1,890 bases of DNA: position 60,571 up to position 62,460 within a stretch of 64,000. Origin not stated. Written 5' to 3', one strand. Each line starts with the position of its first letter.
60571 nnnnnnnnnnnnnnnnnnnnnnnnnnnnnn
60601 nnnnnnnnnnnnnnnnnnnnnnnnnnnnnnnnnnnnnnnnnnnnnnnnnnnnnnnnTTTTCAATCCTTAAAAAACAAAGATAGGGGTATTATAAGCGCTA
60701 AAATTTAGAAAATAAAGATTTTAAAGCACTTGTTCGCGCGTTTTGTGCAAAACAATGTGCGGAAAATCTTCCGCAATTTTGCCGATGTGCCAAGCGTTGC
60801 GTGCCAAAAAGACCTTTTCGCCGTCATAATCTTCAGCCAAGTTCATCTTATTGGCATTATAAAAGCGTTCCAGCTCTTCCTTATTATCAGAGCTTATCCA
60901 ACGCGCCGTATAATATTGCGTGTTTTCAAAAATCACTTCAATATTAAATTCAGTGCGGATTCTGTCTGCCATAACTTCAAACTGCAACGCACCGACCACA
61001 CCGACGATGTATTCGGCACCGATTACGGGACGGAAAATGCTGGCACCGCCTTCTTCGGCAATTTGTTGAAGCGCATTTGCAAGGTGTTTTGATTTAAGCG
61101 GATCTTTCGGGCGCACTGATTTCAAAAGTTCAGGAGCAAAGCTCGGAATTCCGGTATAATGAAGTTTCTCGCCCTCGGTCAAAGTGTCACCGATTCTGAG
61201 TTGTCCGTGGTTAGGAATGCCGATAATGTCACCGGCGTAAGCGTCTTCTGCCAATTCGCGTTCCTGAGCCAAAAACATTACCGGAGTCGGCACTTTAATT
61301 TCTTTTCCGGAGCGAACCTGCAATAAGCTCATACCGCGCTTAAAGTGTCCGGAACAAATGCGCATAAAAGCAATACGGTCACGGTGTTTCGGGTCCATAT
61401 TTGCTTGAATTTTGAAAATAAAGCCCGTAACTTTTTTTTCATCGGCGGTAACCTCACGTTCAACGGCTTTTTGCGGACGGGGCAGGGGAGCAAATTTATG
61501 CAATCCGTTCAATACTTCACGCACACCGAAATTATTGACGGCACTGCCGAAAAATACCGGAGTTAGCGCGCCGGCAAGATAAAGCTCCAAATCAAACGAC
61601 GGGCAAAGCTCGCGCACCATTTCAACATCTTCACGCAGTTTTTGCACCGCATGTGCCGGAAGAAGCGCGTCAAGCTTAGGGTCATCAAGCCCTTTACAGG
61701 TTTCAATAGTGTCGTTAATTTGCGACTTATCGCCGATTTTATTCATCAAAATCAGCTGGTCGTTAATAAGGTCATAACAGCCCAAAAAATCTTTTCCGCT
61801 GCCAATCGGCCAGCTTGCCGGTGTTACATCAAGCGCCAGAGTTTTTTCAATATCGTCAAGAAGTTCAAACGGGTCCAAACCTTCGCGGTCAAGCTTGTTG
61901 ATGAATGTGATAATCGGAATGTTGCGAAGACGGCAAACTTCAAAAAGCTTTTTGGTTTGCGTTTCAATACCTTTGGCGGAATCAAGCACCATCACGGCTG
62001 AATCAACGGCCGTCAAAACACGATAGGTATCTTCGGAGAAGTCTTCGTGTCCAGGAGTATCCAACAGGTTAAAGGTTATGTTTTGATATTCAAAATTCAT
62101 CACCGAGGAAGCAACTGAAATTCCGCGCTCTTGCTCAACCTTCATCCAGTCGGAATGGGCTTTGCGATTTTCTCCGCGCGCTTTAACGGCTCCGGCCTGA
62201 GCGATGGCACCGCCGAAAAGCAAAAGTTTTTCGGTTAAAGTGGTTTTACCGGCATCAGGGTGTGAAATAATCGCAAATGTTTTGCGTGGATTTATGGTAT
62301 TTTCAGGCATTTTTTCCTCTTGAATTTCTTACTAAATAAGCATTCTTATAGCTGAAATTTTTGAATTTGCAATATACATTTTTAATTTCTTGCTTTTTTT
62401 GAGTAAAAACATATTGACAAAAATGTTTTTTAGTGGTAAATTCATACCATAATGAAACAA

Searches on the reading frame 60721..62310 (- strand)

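Call 88: search_protein_families(library=pfam, proteins=[window:60721-62310:-], max_evalue=0.001)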
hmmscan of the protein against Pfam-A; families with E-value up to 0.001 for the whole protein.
window:60721-62310:- (529 aa): 6 families
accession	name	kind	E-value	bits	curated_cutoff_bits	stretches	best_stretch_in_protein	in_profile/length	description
PF00009.33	GTP_EFTU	-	4.1e-50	170.4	26.5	1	10-275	4-187/188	Elongation factor Tu GTP binding domain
PF16658.11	RF3_C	-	5.1e-42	143.3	40.1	1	385-510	1-129/132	Class II release factor RF3, C-terminal domain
PF22042.2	EF-G_D2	-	1.3e-24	86.5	27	1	293-379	1-83/84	Elongation factor G domain 2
PF03144.31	GTP_EFTU_D2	-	1.8e-12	48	30.3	1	312-378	2-73/73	Elongation factor Tu domain 2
PF01926.29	MMR_HSR1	-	4.9e-07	30.3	21.9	1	12-139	2-113/113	50S ribosome-binding GTPase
PF14492.12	EFG_III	-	0.00026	21.4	27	0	397-462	8-74/75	Elongation Factor G, domain III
